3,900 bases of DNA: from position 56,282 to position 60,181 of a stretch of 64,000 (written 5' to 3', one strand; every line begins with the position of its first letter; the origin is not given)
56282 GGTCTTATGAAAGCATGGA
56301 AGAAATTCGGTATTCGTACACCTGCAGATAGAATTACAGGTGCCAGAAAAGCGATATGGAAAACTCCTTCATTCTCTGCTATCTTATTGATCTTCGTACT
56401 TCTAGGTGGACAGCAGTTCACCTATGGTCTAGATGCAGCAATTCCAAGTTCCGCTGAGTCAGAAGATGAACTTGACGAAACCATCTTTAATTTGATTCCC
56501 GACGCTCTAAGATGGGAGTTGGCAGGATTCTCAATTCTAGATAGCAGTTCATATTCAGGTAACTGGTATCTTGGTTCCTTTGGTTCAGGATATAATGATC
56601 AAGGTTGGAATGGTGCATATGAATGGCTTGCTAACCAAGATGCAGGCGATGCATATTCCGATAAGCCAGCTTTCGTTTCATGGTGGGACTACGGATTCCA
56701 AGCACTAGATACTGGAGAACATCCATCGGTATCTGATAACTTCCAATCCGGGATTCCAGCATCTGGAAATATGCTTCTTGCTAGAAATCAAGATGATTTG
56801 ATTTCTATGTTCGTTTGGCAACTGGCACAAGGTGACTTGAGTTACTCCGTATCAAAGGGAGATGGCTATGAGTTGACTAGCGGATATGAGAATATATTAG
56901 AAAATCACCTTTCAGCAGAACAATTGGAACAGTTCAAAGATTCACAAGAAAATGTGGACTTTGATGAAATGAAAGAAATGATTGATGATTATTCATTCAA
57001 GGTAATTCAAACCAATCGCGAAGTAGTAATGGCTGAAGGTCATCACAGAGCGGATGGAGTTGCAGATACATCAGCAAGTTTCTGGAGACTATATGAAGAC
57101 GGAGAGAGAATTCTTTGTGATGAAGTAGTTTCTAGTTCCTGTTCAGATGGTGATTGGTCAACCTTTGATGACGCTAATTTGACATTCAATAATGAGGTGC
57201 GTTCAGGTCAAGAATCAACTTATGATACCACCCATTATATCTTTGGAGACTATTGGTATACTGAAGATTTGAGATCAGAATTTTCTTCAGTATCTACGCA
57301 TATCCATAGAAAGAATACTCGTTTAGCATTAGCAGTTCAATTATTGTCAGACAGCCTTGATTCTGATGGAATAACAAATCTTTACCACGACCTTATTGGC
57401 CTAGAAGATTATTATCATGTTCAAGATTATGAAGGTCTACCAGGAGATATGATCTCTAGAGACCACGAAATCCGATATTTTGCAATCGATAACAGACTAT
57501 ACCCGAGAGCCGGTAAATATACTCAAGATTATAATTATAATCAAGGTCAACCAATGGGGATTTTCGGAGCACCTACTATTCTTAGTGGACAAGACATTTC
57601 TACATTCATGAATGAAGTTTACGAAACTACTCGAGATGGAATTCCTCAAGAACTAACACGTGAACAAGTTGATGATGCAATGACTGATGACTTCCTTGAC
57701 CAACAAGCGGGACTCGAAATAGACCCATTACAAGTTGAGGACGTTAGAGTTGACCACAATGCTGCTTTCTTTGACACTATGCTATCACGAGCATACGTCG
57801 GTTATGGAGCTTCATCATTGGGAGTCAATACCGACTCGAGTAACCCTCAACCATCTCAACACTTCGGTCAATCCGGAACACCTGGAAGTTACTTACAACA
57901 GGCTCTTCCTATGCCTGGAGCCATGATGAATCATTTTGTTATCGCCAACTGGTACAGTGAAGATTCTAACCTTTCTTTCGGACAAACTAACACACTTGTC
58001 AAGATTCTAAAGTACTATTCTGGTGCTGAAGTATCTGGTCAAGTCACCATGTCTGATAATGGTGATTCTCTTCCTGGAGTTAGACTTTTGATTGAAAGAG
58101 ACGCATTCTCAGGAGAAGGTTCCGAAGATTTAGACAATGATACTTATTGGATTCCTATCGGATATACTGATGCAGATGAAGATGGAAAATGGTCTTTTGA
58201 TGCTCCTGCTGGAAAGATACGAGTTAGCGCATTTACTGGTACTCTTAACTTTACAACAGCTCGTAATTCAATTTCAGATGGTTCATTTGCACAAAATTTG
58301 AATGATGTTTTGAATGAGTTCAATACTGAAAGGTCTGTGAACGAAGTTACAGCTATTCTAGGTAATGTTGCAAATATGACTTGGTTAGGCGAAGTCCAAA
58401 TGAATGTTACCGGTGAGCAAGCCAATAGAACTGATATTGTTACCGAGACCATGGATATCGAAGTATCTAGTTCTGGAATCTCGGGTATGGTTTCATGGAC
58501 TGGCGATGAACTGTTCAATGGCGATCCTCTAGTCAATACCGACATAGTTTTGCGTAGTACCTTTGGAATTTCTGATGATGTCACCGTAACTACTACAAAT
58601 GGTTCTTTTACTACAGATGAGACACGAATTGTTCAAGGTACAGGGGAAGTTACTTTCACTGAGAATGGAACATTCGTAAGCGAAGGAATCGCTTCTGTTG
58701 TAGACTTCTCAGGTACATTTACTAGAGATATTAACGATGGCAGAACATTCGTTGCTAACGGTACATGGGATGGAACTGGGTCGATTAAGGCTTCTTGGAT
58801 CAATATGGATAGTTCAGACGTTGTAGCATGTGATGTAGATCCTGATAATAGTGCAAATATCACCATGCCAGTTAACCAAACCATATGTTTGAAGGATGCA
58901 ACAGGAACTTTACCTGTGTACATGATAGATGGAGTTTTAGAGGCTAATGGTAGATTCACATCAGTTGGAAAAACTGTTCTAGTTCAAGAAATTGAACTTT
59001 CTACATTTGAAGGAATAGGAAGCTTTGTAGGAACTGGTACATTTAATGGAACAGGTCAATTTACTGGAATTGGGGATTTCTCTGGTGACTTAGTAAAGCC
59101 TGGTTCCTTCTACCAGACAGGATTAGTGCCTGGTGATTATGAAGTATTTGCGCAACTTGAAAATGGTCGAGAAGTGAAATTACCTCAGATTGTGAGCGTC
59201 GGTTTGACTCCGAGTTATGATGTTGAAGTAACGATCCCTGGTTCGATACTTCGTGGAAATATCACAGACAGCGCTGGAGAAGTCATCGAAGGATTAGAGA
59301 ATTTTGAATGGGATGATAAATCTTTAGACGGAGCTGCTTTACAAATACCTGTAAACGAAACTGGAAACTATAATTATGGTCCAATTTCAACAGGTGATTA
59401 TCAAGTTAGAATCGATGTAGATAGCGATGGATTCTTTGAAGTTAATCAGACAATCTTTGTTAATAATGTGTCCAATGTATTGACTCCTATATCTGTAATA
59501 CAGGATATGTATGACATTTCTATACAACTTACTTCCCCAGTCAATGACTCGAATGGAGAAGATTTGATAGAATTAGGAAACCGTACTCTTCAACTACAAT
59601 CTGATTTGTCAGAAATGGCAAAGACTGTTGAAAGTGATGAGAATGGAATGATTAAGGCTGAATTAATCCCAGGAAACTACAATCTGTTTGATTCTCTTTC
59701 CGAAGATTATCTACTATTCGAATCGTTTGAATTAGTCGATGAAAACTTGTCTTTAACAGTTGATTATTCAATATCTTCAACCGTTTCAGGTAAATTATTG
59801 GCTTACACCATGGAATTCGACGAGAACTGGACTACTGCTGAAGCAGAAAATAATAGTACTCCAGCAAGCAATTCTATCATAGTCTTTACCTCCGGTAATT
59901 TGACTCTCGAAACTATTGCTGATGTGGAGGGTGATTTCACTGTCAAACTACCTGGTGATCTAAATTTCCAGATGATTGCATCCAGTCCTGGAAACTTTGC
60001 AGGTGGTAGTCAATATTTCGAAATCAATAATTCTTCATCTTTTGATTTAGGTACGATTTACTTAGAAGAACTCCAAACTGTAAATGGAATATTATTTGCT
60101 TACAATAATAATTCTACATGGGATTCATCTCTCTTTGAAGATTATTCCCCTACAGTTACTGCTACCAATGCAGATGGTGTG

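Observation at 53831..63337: AglB/STT3 oligosaccharyltransferase embedded in a 3,187-codon ORF with large extensions on both sides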

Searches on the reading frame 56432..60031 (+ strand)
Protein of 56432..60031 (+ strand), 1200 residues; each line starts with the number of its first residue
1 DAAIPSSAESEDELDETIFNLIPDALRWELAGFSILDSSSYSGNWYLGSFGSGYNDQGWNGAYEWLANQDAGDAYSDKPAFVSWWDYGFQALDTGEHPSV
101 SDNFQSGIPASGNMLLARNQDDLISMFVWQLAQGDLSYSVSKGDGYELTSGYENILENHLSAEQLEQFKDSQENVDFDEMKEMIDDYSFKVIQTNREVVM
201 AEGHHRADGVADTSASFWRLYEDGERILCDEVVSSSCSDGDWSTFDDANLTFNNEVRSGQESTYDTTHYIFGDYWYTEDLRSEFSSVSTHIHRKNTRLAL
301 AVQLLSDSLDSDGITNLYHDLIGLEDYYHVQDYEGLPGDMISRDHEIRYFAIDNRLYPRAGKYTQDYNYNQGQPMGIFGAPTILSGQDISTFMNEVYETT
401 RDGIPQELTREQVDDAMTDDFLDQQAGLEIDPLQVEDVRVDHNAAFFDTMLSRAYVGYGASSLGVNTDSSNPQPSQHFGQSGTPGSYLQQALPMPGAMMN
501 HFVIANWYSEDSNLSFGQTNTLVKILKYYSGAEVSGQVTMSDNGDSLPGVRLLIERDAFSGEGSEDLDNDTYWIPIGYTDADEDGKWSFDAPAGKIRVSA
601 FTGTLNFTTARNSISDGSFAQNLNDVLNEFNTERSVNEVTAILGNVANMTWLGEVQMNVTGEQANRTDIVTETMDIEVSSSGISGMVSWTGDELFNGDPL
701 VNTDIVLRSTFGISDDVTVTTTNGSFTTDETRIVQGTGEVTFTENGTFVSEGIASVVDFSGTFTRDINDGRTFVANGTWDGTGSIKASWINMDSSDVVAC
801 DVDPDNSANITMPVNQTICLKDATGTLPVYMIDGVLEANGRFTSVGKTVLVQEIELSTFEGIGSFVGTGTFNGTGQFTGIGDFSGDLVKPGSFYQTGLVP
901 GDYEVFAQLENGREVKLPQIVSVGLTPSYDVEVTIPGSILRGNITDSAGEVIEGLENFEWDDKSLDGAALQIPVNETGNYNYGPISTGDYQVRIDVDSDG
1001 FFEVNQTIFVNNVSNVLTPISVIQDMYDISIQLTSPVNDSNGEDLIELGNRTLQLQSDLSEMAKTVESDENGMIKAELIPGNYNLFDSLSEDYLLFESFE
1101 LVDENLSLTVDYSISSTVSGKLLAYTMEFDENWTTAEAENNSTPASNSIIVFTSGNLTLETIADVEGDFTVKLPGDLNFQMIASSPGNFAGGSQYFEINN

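Call 56: find_related_loci(query=A2, collection=genome_contigs, flank=6000)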
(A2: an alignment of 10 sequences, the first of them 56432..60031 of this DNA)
Query A2 (1200 aa) in genome_contigs; peptide patterns used: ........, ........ (x = any residue, [..] = any of these).
526 stretches matched a pattern; 426 encode a relative of the query (tblastn E <= 1e-3); the best 80 are kept; 80 distinct loci.
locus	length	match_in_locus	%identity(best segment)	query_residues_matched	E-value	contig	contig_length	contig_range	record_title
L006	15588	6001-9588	84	1-1200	0e+0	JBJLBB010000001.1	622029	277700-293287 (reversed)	MAG: Candidatus Poseidoniaceae archaeon isolate LRMED-012 MGIIa-LRMED-012-C1, whole genome shotgun sequence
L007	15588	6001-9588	82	1-1200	0e+0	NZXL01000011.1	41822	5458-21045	MAG: Methanobacteriota archaeon isolate NAT37 794, whole genome shotgun sequence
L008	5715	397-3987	84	1-1200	0e+0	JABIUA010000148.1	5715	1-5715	MAG: Methanobacteriota archaeon isolate SI072_bin37 k141_1075854, whole genome shotgun sequence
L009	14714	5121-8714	82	1-1200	0e+0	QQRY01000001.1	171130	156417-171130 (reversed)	MAG: Candidatus Poseidoniales archaeon isolate bin_137 U_43176-1, whole genome shotgun sequence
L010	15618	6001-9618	64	1-1199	0e+0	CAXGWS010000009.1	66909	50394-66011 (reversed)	MAG TPA_asm: uncultured Candidatus Poseidoniales archaeon isolate ERR594347_concoct_43 genome assembly, contig: ERZ11848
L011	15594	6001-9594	64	1-1191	0e+0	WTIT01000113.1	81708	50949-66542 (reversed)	MAG: Methanobacteriota archaeon isolate PL36325bin_14 NODE_34_length_81708_cov_13.040072, whole genome shotgun sequence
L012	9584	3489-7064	65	1-1185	0e+0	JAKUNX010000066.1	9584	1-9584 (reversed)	MAG: Candidatus Poseidoniaceae archaeon isolate ALOHA_A2.0_18 A2.0-MGIIa-L1-1_66, whole genome shotgun sequence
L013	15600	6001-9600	64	1-1192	0e+0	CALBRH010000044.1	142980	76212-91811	MAG TPA_asm: uncultured euryarchaeote isolate ERR599136_bin.74_CONCOCT_v1.1_MAG genome assembly, contig: ERZ841824.38, w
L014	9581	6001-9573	64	1-1183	0e+0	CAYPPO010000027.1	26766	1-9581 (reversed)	MAG TPA_asm: uncultured Candidatus Poseidoniales archaeon isolate binchicken_co76_63 genome assembly, contig: NODE_2064_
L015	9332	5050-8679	63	1-1191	0e+0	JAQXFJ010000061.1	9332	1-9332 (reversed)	MAG: Candidatus Poseidoniaceae archaeon isolate cluster3-bin.58 k119_222334, whole genome shotgun sequence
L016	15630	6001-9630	62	1-1191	0e+0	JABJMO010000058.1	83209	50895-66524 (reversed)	MAG: Methanobacteriota archaeon isolate SI075_bin14 k141_846415, whole genome shotgun sequence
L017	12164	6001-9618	62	1-1185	0e+0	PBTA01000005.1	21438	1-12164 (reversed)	MAG: Methanobacteriota archaeon isolate NP73 945, whole genome shotgun sequence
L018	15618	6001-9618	62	1-1185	0e+0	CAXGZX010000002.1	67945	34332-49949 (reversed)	MAG TPA_asm: uncultured Candidatus Poseidoniales archaeon isolate SRR12479745_concoct_51 genome assembly, contig: ERZ487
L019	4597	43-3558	62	39-1191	0e+0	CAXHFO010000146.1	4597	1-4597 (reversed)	MAG TPA_asm: uncultured Candidatus Poseidoniales archaeon isolate SRR12479975_concoct_5 genome assembly, contig: ERZ4874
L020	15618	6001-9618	63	1-1199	0e+0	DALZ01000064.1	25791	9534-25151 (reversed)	MAG TPA_asm: Euryarchaeota archaeon UBA128 UBA128_contig_17615, whole genome shotgun sequence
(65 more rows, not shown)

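Call 63: predict_structure(alignment_id=A2)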
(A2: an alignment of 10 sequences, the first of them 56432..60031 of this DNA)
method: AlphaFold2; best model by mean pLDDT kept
length: 1200 residues; sequences in the alignment: 10
mean_pLDDT: 49.0   pTM: 0.32
mean pLDDT of the five models: 49.0, 47.9, 47.0, 45.8, 45.8
residues with pLDDT >= 90: 1; 70-90: 298; 50-70: 218; < 50: 683
segments of 3 or more residues with pLDDT < 50: 1-120, 257-262, 285-291, 325-397, 421-431, 435-704, 711-785, 787-793, 804-809, 814-817, 833-901, 910-913, 922-936
pLDDT, mean of each block of 10 residues (from residue 1): 25 29 29 28 27 29 32 26 30 30 27 40 58 59 61 81 85 77 79 65 79 82 70 76 83 54 53 54 47 61 78 69 47 31 34 27 25 24 29 45 52 54 45 47 34 25 23 22 23 22 23 27 26 27 30 29 28 25 29 27 36 33 35 30 22 26 29 24 26 29 52 43 30 31 38 40 40 43 44 54 48 54 55 41 39 32 42 41 39 36 53 50 37 49 71 69 63 69 66 71 72 57 75 79 77 78 78 82 79 74 81 83 76 77 83 81 86 83 65 72
secondary structure, 60 per line:
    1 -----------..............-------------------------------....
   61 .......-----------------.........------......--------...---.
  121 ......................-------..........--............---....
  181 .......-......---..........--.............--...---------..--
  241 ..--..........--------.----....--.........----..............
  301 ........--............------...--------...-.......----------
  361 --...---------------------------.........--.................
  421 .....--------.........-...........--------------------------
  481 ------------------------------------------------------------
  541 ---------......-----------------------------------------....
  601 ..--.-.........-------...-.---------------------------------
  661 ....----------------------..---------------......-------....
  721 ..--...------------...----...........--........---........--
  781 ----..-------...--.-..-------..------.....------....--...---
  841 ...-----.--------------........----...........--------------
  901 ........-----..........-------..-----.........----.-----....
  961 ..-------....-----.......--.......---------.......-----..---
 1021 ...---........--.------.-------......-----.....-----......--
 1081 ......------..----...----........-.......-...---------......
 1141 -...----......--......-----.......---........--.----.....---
elements in order (helices of 4 or more, strands of 3 or more residues): H12-25 H57-67 H85-93 H100-105 H120-142 H150-159 H162-173 H177-187 E189-194 E198-207 E210-222 E225-227 H245-254 E268-271 E274-277 H278-282 H287-308 H311-322 E329-331 E340-342 H344-350 E393-401 E404-409 H410-425 E434-442 H444-454 E550-555 E597-602 H607-615 H661-664 E704-709 E717-722 E725-727 E740-742 E747-757 E760-767 E771-778 E818-822 E829-832 E835-837 E841-843 E864-871 E876-886 E901-908 E914-923 E938-946 E957-962 E970-973 E979-985 E988-994 E1004-1010 E1021-1023 E1027-1034 E1052-1057 E1063-1067 E1073-1078 E1081-1086 E1099-1101 E1106-1113 E1115-1121 E1123-1125 H1135-1140 E1142-1144 E1149-1154 E1157-1162 E1168-1174 E1178-1185 E1193-1197

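Call 67: fold_search(model_id=the predicted structure, library=pdb)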
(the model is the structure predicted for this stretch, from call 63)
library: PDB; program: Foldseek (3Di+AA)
matches with E <= 10: 1032; with E <= 0.001: 56
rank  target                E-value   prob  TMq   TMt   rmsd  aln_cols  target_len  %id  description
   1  6fwv_B                2.0e-13  1.00  0.08  0.17  22.7       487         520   13  The Bacillus anthracis TIE protein (released 2018-08-08)
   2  6fwv_A                2.3e-13  1.00  0.08  0.17  22.9       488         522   13  The Bacillus anthracis TIE protein (released 2018-08-08)
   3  4p99_A                3.9e-08  1.00  0.05  0.12  27.3       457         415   12  Ca2+-stabilized adhesin helps an Antarctic bacterium reach out and bind ice (released 2014-06-18)
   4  5xya                  5.0e-08  1.00  0.08  0.08  32.2       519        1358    9  Crystal structure of a serine protease from Streptococcus species (released 2018-08-08)
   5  5xyr                  6.2e-08  0.99  0.07  0.07  40.0       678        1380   11  Crystal structure of a serine protease from Streptococcus species (released 2018-08-08)
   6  7q5z                  1.1e-06  0.89  0.05  0.05  44.2       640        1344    9  Cryo-EM structure of native human A2ML1 (released 2022-04-20)
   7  6tav_D                1.1e-06  0.77  0.05  0.05  40.7       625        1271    9  Crystal structure of endopeptidase-induced alpha2-macroglobulin (released 2021-05-12)
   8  6tav_C                1.2e-06  0.72  0.05  0.05  41.4       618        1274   10  Crystal structure of endopeptidase-induced alpha2-macroglobulin (released 2021-05-12)
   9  7ptp_A                1.5e-06  0.69  0.06  0.08  27.9       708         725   12  In-situ structure of pentameric S-layer protein (released 2021-12-15)
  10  6tav_A                3.6e-06  0.72  0.05  0.05  40.8       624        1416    9  Crystal structure of endopeptidase-induced alpha2-macroglobulin (released 2021-05-12)
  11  3rkp_B                4.4e-06  1.00  0.08  0.22  19.1       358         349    9  Crystal structure of BcpA*(D312A), the major pilin subunit of Bacillus cereus (released 2012-05-30)
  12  9c7u_B                5.2e-06  1.00  0.07  0.34  15.2       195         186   15  Structure of the human truncated BOS complex in GDN (released 2024-08-21)
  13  7o7p_C                5.5e-06  0.66  0.05  0.04  42.5       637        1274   10  (h-alpha2M)4 activated state (released 2022-04-13)
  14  7o7p_A                5.5e-06  0.66  0.05  0.04  42.5       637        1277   10  (h-alpha2M)4 activated state (released 2022-04-13)
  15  7q61_A                1.1e-05  0.60  0.05  0.05  42.4       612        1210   11  Structure of TEV conjugated A2ML1 (A2ML1-TC) (released 2022-04-20)
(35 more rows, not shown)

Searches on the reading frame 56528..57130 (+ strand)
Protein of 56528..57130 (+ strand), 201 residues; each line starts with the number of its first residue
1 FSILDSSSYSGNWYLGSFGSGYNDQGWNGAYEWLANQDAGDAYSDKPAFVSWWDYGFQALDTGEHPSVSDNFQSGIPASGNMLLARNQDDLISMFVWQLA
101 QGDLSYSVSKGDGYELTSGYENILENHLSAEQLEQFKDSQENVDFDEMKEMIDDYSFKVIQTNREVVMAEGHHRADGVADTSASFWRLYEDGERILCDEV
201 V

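Call 52: search_solved_structures(query=window:56528-57130:+, max_evalue=1, show_alignments=5)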
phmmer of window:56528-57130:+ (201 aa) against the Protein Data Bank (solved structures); distinct sequences matched with E-value up to 1: 7.
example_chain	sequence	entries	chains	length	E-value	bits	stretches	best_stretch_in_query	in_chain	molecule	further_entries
3vgp_A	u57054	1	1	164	5e-05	26.5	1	25-94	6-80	Transmembrane oligosaccharyl transferase, putative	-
3vu0_A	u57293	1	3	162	0.00024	24.3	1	27-93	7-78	Putative uncharacterized protein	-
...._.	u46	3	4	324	0.034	17.3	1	54-162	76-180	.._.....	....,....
6qlf_U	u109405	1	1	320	0.11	15.6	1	54-162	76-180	Inner kinetochore subunit AME1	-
6nuw_I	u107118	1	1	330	0.11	15.6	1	54-162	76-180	Inner kinetochore subunit AME1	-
8ovw_U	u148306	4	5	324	0.11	15.6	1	54-162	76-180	Inner kinetochore subunit AME1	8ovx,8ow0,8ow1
8i9p_Lh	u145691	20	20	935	0.12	15.4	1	25-72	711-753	dolichyl-diphosphooligosaccharide--protein glycotransferase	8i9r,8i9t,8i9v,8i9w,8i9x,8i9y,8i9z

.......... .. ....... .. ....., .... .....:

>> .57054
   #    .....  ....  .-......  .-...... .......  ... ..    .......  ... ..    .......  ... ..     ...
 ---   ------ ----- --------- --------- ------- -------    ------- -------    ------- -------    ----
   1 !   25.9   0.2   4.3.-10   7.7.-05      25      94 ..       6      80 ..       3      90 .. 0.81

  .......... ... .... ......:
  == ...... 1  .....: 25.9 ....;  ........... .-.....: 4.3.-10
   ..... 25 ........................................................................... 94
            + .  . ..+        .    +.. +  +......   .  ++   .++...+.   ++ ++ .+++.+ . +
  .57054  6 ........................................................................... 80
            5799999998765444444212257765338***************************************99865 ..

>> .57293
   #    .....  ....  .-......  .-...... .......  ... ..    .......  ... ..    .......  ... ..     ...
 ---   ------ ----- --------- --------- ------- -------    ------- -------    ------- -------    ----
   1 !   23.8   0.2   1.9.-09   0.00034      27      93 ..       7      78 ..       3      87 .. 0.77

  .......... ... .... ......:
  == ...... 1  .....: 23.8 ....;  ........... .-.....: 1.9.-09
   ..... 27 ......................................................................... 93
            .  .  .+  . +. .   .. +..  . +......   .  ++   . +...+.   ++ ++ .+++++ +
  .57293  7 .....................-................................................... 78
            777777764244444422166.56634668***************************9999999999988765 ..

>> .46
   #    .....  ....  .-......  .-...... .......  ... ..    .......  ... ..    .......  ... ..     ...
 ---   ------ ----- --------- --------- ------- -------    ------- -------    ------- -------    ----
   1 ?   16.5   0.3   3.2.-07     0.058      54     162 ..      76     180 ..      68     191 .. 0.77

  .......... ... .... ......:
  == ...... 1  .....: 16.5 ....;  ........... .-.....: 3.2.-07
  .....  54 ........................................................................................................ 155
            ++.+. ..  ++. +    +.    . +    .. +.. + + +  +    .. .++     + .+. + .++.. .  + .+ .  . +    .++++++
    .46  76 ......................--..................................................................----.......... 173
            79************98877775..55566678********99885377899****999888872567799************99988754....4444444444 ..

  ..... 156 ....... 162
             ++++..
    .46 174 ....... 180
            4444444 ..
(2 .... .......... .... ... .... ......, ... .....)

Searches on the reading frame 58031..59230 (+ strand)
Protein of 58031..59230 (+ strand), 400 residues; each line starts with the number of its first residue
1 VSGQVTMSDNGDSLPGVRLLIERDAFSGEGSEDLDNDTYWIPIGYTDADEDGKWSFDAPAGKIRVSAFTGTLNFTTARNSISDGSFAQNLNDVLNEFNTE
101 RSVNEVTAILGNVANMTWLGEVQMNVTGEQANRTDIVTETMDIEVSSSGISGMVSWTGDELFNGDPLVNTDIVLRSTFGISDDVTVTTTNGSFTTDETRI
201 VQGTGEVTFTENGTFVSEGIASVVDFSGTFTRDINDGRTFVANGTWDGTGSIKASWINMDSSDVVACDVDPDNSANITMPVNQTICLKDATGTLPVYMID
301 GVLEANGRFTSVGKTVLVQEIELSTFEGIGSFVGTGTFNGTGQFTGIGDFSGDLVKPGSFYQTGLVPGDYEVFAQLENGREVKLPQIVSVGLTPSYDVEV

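Call 14: search_protein_families(library=pfam, proteins=[window:58031-59230:+], max_evalue=1)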
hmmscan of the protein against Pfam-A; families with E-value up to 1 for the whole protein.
window:58031-59230:+ (400 aa): 2 families
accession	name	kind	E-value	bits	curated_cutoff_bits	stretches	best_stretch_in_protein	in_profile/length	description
PF13620.12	CarboxypepD_reg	-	4.4e-05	24.2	32.3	0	1-67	2-54/82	Carboxypeptidase regulatory-like domain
PF15072.12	HROB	-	0.16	12.4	30.8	1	283-325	21-63/85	Homologous recombination OB-fold protein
